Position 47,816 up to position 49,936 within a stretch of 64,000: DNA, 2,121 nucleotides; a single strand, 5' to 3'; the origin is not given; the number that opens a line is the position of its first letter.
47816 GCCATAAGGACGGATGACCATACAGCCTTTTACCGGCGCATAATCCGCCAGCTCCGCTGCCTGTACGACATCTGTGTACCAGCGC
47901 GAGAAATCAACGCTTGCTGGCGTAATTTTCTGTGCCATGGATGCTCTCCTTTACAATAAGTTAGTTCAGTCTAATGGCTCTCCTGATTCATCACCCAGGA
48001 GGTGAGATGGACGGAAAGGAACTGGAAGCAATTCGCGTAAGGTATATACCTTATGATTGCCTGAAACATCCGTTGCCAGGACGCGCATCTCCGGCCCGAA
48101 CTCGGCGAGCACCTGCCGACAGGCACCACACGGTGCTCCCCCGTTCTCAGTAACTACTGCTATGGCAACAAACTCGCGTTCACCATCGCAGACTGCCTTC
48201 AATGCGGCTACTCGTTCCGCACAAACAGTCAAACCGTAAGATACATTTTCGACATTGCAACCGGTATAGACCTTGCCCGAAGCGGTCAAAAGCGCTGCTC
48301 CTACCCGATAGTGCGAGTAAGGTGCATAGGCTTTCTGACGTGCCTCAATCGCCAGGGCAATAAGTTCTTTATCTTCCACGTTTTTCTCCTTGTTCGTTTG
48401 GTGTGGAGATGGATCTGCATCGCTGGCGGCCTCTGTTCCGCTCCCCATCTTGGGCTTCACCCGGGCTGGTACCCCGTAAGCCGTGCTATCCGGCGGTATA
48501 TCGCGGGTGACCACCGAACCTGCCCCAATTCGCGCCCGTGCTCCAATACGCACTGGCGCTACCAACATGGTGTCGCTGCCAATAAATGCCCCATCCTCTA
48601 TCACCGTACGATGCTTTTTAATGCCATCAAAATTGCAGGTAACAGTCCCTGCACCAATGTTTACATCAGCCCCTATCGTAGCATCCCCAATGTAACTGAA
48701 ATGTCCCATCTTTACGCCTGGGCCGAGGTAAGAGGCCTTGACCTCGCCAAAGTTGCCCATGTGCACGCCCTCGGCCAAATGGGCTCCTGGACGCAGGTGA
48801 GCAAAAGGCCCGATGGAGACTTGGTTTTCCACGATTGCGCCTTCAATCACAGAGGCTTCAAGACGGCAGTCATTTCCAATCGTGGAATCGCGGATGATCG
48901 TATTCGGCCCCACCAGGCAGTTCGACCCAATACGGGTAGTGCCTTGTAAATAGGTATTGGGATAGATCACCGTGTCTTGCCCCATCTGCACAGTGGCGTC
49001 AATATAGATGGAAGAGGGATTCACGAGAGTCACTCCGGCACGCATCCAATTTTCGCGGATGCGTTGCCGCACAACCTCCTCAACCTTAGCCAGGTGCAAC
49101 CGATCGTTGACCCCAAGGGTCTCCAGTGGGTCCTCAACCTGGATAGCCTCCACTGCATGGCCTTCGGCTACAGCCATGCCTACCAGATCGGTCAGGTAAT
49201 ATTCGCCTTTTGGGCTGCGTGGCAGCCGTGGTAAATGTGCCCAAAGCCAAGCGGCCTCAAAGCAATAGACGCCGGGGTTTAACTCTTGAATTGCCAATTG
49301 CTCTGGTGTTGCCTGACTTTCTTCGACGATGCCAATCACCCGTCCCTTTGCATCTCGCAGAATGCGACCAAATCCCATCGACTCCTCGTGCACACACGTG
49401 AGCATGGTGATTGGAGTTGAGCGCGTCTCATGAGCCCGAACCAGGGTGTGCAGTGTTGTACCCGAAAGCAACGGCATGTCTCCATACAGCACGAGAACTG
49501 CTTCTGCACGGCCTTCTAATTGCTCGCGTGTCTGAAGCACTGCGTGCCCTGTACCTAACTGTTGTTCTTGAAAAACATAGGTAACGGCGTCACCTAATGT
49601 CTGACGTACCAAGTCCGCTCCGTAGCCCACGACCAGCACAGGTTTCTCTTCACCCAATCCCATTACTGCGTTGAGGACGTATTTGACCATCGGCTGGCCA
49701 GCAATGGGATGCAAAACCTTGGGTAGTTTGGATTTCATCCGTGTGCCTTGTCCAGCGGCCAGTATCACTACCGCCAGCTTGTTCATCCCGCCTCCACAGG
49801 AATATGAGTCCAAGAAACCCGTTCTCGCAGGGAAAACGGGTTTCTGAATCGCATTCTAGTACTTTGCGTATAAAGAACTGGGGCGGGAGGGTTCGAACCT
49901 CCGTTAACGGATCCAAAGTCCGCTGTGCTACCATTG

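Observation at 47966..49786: In-frame fusion of GlmU (UDP-GlcNAc synthesis) with a complete cytidine deaminase domain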

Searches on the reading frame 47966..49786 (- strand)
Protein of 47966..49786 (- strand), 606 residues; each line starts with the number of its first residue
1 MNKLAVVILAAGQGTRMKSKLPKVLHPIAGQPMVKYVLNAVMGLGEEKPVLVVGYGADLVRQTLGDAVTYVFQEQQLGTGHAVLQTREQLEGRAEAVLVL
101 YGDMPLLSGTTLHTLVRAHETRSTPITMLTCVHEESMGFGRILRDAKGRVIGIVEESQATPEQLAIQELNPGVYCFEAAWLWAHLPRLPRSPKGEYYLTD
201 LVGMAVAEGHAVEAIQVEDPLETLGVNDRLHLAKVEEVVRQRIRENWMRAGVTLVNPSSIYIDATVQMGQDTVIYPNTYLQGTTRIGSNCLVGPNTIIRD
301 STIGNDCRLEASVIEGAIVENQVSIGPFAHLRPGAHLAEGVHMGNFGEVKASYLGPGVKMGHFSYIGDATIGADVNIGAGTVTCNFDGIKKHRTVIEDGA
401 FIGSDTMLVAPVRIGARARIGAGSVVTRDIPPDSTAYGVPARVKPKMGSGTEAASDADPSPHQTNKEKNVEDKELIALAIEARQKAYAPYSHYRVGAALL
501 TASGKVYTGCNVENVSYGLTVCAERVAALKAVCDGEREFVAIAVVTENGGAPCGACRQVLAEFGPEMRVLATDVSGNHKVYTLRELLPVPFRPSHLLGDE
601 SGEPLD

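Call 3: search_protein_families(library=pfam, proteins=[window:47966-49786:-], max_evalue=0.01)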
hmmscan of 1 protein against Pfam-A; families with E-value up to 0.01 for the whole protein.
window:47966-49786:- (606 aa): 12 families
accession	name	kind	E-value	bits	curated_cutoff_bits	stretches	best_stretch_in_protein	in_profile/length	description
PF00132.30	Hexapep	-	1.1e-29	101.3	27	5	394-428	2-36/36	Bacterial transferase hexapeptide (six repeats)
PF12804.13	NTP_transf_3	-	4.7e-20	72.8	27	1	6-131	1-123/160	MobA-like NTP transferase domain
PF00483.29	NTP_transferase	-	3.2e-17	63.4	21.2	1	6-216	2-220/245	Nucleotidyl transferase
PF00383.29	dCMP_cyt_deam_1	-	3.5e-16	59.4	25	1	471-567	3-97/102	Cytidine and deoxycytidylate deaminase zinc-binding region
PF25084.1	LbH_EIF2B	-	5.3e-15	55.7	54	1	259-345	15-101/105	EIF2B subunit epsilon LbH domain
PF08211.18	dCMP_cyt_deam_2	-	4.4e-11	43.5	25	1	465-543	34-111/130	Cytidine and deoxycytidylate deaminase zinc-binding region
PF14602.12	Hexapep_2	-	1.7e-10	40.9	27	1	394-428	2-34/34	Hexapeptide repeat of succinyl-transferase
PF01128.25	IspD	-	1.3e-09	38.6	27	1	5-124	2-122/221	2-C-methyl-D-erythritol 4-phosphate cytidylyltransferase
PF24894.1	Hexapep_GlmU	-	6e-05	23.5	23.3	0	347-406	30-87/104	GlmU-like, C-terminal hexapeptide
PF02348.25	CTP_transf_3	-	0.00036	20.8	22.6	1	6-123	2-118/217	Cytidylyltransferase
PF25087.1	GMPPB_C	-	0.0006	19.9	39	0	260-328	5-68/110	GMPPB C-terminal domain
PF25247.1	LbH_GLGC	-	0.0039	17.6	27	0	389-430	11-50/135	GLGC left-handed parallel beta-helix domain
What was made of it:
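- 49097..49786 (-): GlmU N-terminal uridyltransferase (nucleotidyltransferase) domain, about aa 1-230, with the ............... signature at 49718-49762. Pfam NTP_transferase aa 6-216 and NTP_transf_3 aa 6-131 (call 3).
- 48452..49036 (-): GlmU left-handed beta-helix acetyltransferase domain and C-terminal arm, about aa 251-445. Hexapep E=1e-29 with 5 stretches (call 3).
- On GlmU (TIGR01173 / NF010934 equivalog): Pfam NTP_transferase and Hexapep with 5 stretches (call 3).
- Checked: Pfam gives NTP_transferase, Hexapep and dCMP_cyt_deam_1 (call 3).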

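Call 4: search_protein_families(library=ncbifam, proteins=[window:47966-49786:-], max_evalue=0.01)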
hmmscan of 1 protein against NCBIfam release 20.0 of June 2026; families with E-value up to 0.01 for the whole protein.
window:47966-49786:- (606 aa): 89 families (the best 25 are shown)
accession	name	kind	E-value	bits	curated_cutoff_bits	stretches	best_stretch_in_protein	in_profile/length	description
NF010934.1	PRK14354.1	equivalog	2.4e-165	550.4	450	1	6-436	2-433/447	bifunctional UDP-N-acetylglucosamine diphosphorylase/glucosamine-1-phosphate N-acetyltransferase GlmU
TIGR01173.1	glmU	equivalog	2.6e-165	550.6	366.85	1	5-438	2-436/452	bifunctional UDP-N-acetylglucosamine diphosphorylase/glucosamine-1-phosphate N-acetyltransferase GlmU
NF010935.0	PRK14355.1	equivalog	6.6e-165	549.2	718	1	1-437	1-441/459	bifunctional UDP-N-acetylglucosamine diphosphorylase/glucosamine-1-phosphate N-acetyltransferase GlmU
NF010932.0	PRK14352.1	equivalog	2.7e-151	504.6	611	1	2-440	5-448/488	bifunctional UDP-N-acetylglucosamine diphosphorylase/glucosamine-1-phosphate N-acetyltransferase GlmU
NF010937.0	PRK14357.1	equivalog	4.1e-148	494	658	1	6-438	3-428/448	bifunctional UDP-N-acetylglucosamine diphosphorylase/glucosamine-1-phosphate N-acetyltransferase GlmU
NF010940.0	PRK14360.1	equivalog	1.4e-143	478.8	602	1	4-437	2-434/452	bifunctional UDP-N-acetylglucosamine diphosphorylase/glucosamine-1-phosphate N-acetyltransferase GlmU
NF010933.0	PRK14353.1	equivalog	3e-134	448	505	1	3-441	5-428/453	bifunctional UDP-N-acetylglucosamine diphosphorylase/glucosamine-1-phosphate N-acetyltransferase GlmU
NF006986.0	PRK09451.1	equivalog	5.9e-134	447.3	725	1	2-434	4-435/456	bifunctional UDP-N-acetylglucosamine diphosphorylase/glucosamine-1-phosphate N-acetyltransferase GlmU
NF010938.0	PRK14358.1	equivalog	3.3e-129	431.6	500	1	3-436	7-442/481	bifunctional N-acetylglucosamine-1-phosphate uridyltransferase/glucosamine-1-phosphate acetyltransferase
NF010936.0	PRK14356.1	equivalog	3e-125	418.7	666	1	4-436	6-441/456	bifunctional UDP-N-acetylglucosamine diphosphorylase/glucosamine-1-phosphate N-acetyltransferase GlmU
NF010939.0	PRK14359.1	equivalog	5e-106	354.8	592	1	3-431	2-405/430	bifunctional UDP-N-acetylglucosamine diphosphorylase/glucosamine-1-phosphate N-acetyltransferase GlmU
TIGR03992.1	Arch_glmU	subfamily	3.4e-68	230.3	292.1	2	6-310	3-294/393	bifunctional sugar-1-phosphate nucleotidylyltransferase/acetyltransferase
NF041173.1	Sug_nt_acttase_Thmprot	equivalog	7.2e-45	153.6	600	2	5-313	2-297/405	bifunctional sugar-1-phosphate nucleotidylyltransferase/acetyltransferase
NF004064.0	PRK05578.1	equivalog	3.7e-42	143.5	74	1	469-596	3-128/130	cytidine deaminase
TIGR01354.1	cyt_deam_tetra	equivalog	5e-41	139.9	113.65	1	474-596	2-126/126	cytidine deaminase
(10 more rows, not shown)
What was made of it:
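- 48452..49036 (-): The GlmU equivalog models cover aa 5-438 (call 4).
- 47969..48379 (-): Cytidine deaminase module (homotetrameric type), aa 470-606: CNVEN 48245-48259, CAER 48212-48223, PCGACRQ 48113-48133, LLPVPF 48014-48031. TIGR01354 and NF004064 above cut-off (call 4).
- On GlmU (TIGR01173 / NF010934 equivalog): NF010934 550.4 against 450 (call 4).
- On Homotetrameric cytidine deaminase (TIGR01354): NF004064 143.5 against 74 (call 4).
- Closest known: GlmU, the bifunctional UDP-GlcNAc diphosphorylase / GlcN-1-P N-acetyltransferase. Same: It scores above the equivalog cut-off (calls 3, 4).
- Checked: The Cdd part also does: TIGR01354 cyt_deam_tetra 139.9 against 113.65, aa 474-596; NF004064 143.5 against 74 (call 4).
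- Equivalog HMMs score above cut-off (call 4). The module scores as an equivalog of cytidine deaminase, above cut-off (call 4).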

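Call 6: find_homologous_proteins(query=window:47966-49786:-, max_evalue=1e-10)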
Query window:47966-49786:- (606 aa): 8000 proteins with E <= 1e-10 among 8000 candidates; the best 120 are listed.
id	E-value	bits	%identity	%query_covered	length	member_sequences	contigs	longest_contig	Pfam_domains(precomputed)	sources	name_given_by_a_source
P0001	0.0e+0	1366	100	100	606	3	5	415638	PF00483.30,PF26947.1,PF00383.30,PF01128.26,PF14602.13,PF00132.31,PF08211.19,PF25087.2,PF25084.2,PF12804.14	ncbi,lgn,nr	ncbi:MAG: bifunctional UDP-N-acetylglucosamine diphosphorylase/glucosamine-1-phosphate N-acetyltrans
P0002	0.0e+0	1204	88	100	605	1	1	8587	PF00483.30,PF26947.1,PF00383.30,PF01128.26,PF14602.13,PF00132.31,PF08211.19,PF25087.2,PF25084.2,PF12804.14,PF02348.26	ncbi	ncbi:MAG: bifunctional UDP-N-acetylglucosamine diphosphorylase/glucosamine-1-phosphate N-acetyltrans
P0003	0.0e+0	1177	87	99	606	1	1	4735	PF00483.30,PF26947.1,PF00383.30,PF01128.26,PF14602.13,PF00132.31,PF08211.19,PF25087.2,PF25084.2,PF12804.14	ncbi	ncbi:MAG: bifunctional UDP-N-acetylglucosamine diphosphorylase/glucosamine-1-phosphate N-acetyltrans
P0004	0.0e+0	1130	83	99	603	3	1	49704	PF00483.30,PF26947.1,PF00383.30,PF01128.26,PF14602.13,PF00132.31,PF08211.19,PF25087.2,PF25084.2,PF24894.2,PF12804.14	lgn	-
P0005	0.0e+0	1122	82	99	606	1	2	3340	PF00483.30,PF26947.1,PF00383.30,PF01128.26,PF14602.13,PF00132.31,PF08211.19,PF25087.2,PF25084.2,PF24894.2,PF12804.14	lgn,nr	nr:bifunctional UDP-N-acetylglucosamine diphosphorylase/glucosamine-1-phosphate N-acetyltransferase 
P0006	2.0e-238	811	79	74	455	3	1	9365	PF00483.30,PF01128.26,PF14602.13,PF00132.31,PF25087.2,PF25084.2,PF12804.14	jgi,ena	-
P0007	2.7e-234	797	78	74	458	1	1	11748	PF00483.30,PF01128.26,PF14602.13,PF00132.31,PF25087.2,PF25084.2,PF24894.2,PF12804.14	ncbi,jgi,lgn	-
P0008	1.4e-233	795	78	74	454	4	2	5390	PF00483.30,PF01128.26,PF14602.13,PF00132.31,PF25087.2,PF25084.2,PF12804.14,PF02348.26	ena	-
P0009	2.2e-233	794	77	74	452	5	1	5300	PF00483.30,PF01128.26,PF14602.13,PF00132.31,PF25087.2,PF25084.2,PF24894.2,PF12804.14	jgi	-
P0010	8.5e-232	789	77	74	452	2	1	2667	PF00483.30,PF01128.26,PF14602.13,PF00132.31,PF25087.2,PF25084.2,PF24894.2,PF12804.14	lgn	-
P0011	1.2e-231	789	78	74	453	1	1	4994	PF00483.30,PF01128.26,PF14602.13,PF00132.31,PF25087.2,PF25084.2,PF24894.2,PF12804.14,PF02348.26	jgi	jgi:bifunctional UDP-N-acetylglucosamine pyrophosphorylase/glucosamine-1-phosphate N-acetyltransfera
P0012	1.6e-229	782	75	74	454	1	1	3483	PF00483.30,PF01128.26,PF14602.13,PF00132.31,PF25087.2,PF25084.2,PF12804.14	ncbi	-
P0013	8.0e-229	779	76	75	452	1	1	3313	PF00483.30,PF01128.26,PF14602.13,PF00132.31,PF25087.2,PF25084.2,PF12804.14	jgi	-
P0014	5.1e-228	777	77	73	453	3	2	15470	PF00483.30,PF01128.26,PF14602.13,PF00132.31,PF25087.2,PF25084.2,PF24894.2,PF12804.14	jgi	jgi:bifunctional UDP-N-acetylglucosamine pyrophosphorylase/glucosamine-1-phosphate N-acetyltransfera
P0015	8.8e-227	773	74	75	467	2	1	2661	PF00483.30,PF01128.26,PF14602.13,PF00132.31,PF25087.2,PF25084.2,PF12804.14,PF02348.26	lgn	-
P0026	3.8e-221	754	58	98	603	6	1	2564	PF00483.30,PF26947.1,PF00383.30,PF01128.26,PF14602.13,PF00132.31,PF08211.19,PF25087.2,PF25084.2,PF12804.14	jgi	-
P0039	7.4e-217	740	57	98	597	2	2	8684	PF00483.30,PF26947.1,PF00383.30,PF01128.26,PF00132.31,PF08211.19,PF25087.2,PF25084.2,PF12804.14,PF02348.26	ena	-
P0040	8.5e-217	740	72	75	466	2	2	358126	PF00483.30,PF01128.26,PF14602.13,PF00132.31,PF25087.2,PF25084.2,PF12804.14,PF02348.26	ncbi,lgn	-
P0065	1.2e-205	703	56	98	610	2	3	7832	PF00483.30,PF00383.30,PF01128.26,PF14602.13,PF00132.31,PF08211.19,PF25087.2,PF25084.2,PF12804.14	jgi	jgi:bifunctional UDP-N-acetylglucosamine pyrophosphorylase/glucosamine-1-phosphate N-acetyltransfera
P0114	8.6e-196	670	83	59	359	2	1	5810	PF26947.1,PF00383.30,PF14602.13,PF00132.31,PF08211.19,PF25087.2,PF25084.2,PF24894.2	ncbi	-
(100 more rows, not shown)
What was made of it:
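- Closest known: GlmU, the bifunctional UDP-GlcNAc diphosphorylase / GlcN-1-P N-acetyltransferase. Same: Public records name the protein simply GlmU (call 6).
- Checked: This is the form deposited in public databases (P0001, call 6).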

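Call 9: find_encoding_contigs(protein=P0007, flank=5000, max_places=3)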
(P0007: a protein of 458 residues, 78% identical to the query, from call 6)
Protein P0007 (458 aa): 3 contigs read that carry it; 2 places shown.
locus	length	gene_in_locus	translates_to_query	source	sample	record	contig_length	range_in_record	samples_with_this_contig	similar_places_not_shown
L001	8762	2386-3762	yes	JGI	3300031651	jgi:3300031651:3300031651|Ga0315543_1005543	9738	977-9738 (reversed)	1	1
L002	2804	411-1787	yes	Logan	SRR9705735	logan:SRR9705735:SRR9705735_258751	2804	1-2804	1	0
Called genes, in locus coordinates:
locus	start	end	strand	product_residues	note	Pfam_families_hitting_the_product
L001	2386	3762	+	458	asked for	PF00483:NTP_transferase, PF01128:IspD, PF12804:NTP_transf_3, PF25084:LbH_EIF2B, PF25087:GMPPB_C (faint), PF00132:Hexapep (weak), PF00132:Hexapep, PF14602:Hexapep_2 (weak), +1 more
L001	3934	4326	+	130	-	PF00383:dCMP_cyt_deam_1, PF08211:dCMP_cyt_deam_2, PF26947:CDL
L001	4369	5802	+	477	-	PF00587:tRNA-synt_2b, PF03129:HGTP_anticodon, PF09180:ProRS-C_1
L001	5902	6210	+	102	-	-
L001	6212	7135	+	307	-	PF14801:TrmI-like_N, PF21985:TR61B_FKBP-like, PF01135:PCMT, PF08704:GCD14, PF01209:Ubie_methyltran (faint), PF13847:Methyltransf_31, PF13578:Methyltransf_24 (faint), PF13649:Methyltransf_25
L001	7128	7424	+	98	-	PF02680:DUF211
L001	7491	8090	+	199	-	PF01988:VIT1 (weak)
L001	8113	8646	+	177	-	PF14559:TPR_19 (weak)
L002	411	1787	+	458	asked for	PF00483:NTP_transferase, PF01128:IspD, PF12804:NTP_transf_3, PF25084:LbH_EIF2B, PF25087:GMPPB_C (faint), PF00132:Hexapep (weak), PF00132:Hexapep, PF14602:Hexapep_2 (weak), +1 more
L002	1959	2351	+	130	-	PF00383:dCMP_cyt_deam_1, PF08211:dCMP_cyt_deam_2, PF26947:CDL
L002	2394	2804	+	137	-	?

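Call 10: find_encoding_contigs(protein=P0040, flank=5000, max_places=2)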
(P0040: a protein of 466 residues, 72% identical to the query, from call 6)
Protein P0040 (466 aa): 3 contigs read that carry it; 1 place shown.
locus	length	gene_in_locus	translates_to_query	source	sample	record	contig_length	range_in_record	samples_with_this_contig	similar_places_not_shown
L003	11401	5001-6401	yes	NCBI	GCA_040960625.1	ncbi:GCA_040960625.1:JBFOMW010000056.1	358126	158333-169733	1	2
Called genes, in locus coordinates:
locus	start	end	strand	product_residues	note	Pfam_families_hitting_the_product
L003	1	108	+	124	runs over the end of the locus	PF01475:FUR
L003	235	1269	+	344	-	PF01891:CbiM, PF13190:PDGLE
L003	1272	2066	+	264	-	PF02361:CbiQ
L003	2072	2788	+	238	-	PF00005:ABC_tran, PF02463:SMC_N (faint), PF13304:AAA_21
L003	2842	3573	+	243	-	PF08241:Methyltransf_11 (weak)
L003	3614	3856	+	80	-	PF26551:DUF8180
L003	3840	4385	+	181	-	-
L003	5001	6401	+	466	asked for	PF00483:NTP_transferase, PF01128:IspD, PF02348:CTP_transf_3, PF12804:NTP_transf_3, PF25084:LbH_EIF2B, PF25087:GMPPB_C (weak), PF00132:Hexapep, PF14602:Hexapep_2 (weak)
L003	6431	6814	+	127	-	PF00383:dCMP_cyt_deam_1, PF08211:dCMP_cyt_deam_2, PF26947:CDL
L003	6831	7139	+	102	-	-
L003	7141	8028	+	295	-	PF14801:TrmI-like_N, PF21985:TR61B_FKBP-like (faint), PF01135:PCMT, PF08704:GCD14, PF13649:Methyltransf_25 (weak), PF13847:Methyltransf_31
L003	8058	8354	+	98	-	PF02680:DUF211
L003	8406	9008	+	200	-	PF01988:VIT1 (weak)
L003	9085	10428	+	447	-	PF00232:Glyco_hydro_1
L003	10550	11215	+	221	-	-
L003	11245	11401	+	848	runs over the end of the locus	-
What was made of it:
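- Unfused relatives have glmU-cdd-proS (calls 9, 10).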

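Call 11: find_encoding_contigs(protein=P0039, flank=5000, max_places=3)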
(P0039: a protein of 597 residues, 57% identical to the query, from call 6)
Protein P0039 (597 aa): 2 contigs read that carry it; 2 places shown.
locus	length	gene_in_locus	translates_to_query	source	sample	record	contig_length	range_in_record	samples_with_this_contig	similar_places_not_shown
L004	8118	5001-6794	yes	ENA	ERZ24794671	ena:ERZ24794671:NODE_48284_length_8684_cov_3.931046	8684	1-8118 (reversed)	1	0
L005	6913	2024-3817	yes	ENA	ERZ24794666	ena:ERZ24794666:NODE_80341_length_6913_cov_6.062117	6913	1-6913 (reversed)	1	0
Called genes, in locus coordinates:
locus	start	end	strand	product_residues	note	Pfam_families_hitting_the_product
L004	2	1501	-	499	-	PF12801:Fer4_5, PF25160:LdpA_Fe-S-bd (faint), PF12801:Fer4_5 (weak), PF00037:Fer4 (faint), PF12838:Fer4_7 (faint), PF13484:Fer4_16 (faint), PF12837:Fer4_6 (faint), PF13187:Fer4_9 (weak), +3 more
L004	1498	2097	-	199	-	PF20244:DUF6599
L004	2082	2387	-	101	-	-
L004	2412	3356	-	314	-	PF04015:DUF362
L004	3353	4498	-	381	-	PF04015:DUF362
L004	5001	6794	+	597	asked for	PF00483:NTP_transferase, PF01128:IspD, PF02348:CTP_transf_3 (weak), PF12804:NTP_transf_3, PF25084:LbH_EIF2B, PF00132:Hexapep, PF08211:dCMP_cyt_deam_2, PF00383:dCMP_cyt_deam_1, +2 more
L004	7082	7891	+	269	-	PF11967:RecO_N, PF02565:RecO_C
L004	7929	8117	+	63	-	?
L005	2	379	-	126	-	?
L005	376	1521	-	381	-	PF04015:DUF362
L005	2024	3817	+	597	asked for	PF00483:NTP_transferase, PF01128:IspD, PF02348:CTP_transf_3 (weak), PF12804:NTP_transf_3, PF25084:LbH_EIF2B, PF00132:Hexapep, PF08211:dCMP_cyt_deam_2, PF00383:dCMP_cyt_deam_1, +2 more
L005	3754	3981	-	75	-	-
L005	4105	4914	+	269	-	PF11967:RecO_N, PF02565:RecO_C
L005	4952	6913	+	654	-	?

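Call 12: find_encoding_contigs(protein=P0002, flank=4000, max_places=2)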
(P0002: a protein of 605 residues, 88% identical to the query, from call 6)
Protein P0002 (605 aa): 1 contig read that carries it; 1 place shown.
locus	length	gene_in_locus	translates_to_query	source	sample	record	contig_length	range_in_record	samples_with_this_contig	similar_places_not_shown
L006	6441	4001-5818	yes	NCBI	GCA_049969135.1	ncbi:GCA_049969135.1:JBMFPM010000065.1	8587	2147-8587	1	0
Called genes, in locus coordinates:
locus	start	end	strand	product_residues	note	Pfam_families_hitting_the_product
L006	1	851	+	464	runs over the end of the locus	PF01545:Cation_efflux, PF16916:ZT_dimer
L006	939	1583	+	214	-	PF10531:SLBB, PF00633:HHH (weak), PF12836:HHH_3, PF14716:HHH_8 (faint)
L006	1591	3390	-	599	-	PF07973:tRNA_SAD, PF00587:tRNA-synt_2b, PF03129:HGTP_anticodon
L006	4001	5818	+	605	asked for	PF00483:NTP_transferase, PF01128:IspD, PF02348:CTP_transf_3 (weak), PF12804:NTP_transf_3, PF25084:LbH_EIF2B, PF00132:Hexapep, PF08211:dCMP_cyt_deam_2, PF00383:dCMP_cyt_deam_1, +4 more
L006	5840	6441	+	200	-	PF00587:tRNA-synt_2b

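Call 13: find_encoding_contigs(protein=P0003, flank=4000, max_places=2)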
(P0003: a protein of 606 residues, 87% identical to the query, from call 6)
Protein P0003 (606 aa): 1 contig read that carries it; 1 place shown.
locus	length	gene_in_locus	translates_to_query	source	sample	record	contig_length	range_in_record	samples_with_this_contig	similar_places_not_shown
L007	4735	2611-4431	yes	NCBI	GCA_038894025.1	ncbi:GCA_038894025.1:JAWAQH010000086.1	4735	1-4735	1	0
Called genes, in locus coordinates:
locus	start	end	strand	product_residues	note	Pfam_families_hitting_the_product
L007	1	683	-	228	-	PF00072:Response_reg, PF00486:Trans_reg_C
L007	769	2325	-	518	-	PF01590:GAF, PF13185:GAF_2, PF13492:GAF_3, PF00989:PAS, PF08448:PAS_4, PF13426:PAS_9, PF00512:HisKA, PF02518:HATPase_c, +1 more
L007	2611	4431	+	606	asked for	PF00483:NTP_transferase, PF01128:IspD, PF12804:NTP_transf_3, PF25084:LbH_EIF2B, PF00132:Hexapep, PF08211:dCMP_cyt_deam_2, PF00383:dCMP_cyt_deam_1, PF26947:CDL, +4 more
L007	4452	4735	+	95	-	?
